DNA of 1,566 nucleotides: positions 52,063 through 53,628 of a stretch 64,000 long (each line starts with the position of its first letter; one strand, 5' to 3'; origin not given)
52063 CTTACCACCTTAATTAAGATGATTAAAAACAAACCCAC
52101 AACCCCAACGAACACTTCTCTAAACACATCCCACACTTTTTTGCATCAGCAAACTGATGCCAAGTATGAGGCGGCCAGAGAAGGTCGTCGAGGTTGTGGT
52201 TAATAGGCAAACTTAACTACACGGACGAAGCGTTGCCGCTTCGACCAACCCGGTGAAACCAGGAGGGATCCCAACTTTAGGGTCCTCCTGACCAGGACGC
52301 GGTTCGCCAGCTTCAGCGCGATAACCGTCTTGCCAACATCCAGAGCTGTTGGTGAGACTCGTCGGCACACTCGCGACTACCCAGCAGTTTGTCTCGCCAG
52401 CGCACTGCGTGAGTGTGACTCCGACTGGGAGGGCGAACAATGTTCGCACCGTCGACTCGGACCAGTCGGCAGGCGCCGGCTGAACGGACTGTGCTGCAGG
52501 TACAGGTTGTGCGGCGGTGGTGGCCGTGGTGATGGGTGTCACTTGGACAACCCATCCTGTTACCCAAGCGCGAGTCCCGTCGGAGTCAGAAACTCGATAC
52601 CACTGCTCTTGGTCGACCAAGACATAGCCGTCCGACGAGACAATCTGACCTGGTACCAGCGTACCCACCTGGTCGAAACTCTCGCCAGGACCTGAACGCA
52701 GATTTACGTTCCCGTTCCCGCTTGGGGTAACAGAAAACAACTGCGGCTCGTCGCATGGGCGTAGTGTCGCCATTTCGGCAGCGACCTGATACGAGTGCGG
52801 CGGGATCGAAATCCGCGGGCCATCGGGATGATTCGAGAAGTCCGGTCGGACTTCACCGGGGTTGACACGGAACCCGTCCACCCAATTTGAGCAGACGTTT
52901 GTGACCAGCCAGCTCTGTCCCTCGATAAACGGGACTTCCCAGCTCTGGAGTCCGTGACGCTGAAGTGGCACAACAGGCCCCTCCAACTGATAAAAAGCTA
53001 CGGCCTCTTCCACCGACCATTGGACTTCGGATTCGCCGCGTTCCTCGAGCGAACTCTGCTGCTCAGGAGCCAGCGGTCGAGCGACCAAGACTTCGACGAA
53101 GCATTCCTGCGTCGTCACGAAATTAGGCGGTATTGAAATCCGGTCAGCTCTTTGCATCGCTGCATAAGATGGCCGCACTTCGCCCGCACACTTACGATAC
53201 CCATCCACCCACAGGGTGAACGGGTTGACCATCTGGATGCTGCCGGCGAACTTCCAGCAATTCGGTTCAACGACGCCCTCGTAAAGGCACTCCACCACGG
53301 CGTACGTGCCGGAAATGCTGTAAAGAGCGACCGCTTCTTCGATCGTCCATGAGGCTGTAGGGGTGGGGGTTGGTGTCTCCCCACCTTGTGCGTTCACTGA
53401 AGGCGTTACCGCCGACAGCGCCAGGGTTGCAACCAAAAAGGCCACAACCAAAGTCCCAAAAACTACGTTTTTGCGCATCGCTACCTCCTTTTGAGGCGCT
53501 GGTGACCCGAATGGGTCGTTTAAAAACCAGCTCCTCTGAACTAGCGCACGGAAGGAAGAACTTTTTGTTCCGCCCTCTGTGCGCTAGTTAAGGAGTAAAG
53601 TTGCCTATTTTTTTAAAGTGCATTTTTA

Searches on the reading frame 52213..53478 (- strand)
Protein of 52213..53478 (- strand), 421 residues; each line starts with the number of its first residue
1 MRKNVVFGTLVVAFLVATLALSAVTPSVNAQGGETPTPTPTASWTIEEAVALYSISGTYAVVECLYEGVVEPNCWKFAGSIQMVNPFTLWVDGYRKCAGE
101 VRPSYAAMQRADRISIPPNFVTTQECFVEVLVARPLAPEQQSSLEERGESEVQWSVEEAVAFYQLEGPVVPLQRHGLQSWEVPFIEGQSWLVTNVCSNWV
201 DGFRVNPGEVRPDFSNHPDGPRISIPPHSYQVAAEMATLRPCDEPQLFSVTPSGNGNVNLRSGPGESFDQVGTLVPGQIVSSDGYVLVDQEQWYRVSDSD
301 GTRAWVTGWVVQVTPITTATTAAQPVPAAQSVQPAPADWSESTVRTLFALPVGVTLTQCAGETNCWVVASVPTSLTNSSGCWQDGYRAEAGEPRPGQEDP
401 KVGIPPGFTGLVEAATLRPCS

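Call 29: search_protein_families(library=pfam, proteins=[window:52213-53478:-], max_evalue=0.01)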
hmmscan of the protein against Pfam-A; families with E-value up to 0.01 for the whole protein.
window:52213-53478:- (421 aa): 3 families
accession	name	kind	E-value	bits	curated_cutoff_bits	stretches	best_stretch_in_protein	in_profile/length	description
PF08239.17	SH3_3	-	1.9e-09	38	27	1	256-310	1-52/54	Bacterial SH3 domain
PF06347.19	SH3_4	-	8.3e-05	22.7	24.1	1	256-306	3-49/56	Bacterial SH3 domain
PF14627.12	DUF4453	-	0.0035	17.9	26.1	1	257-315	43-101/109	Domain of unknown function (DUF4453)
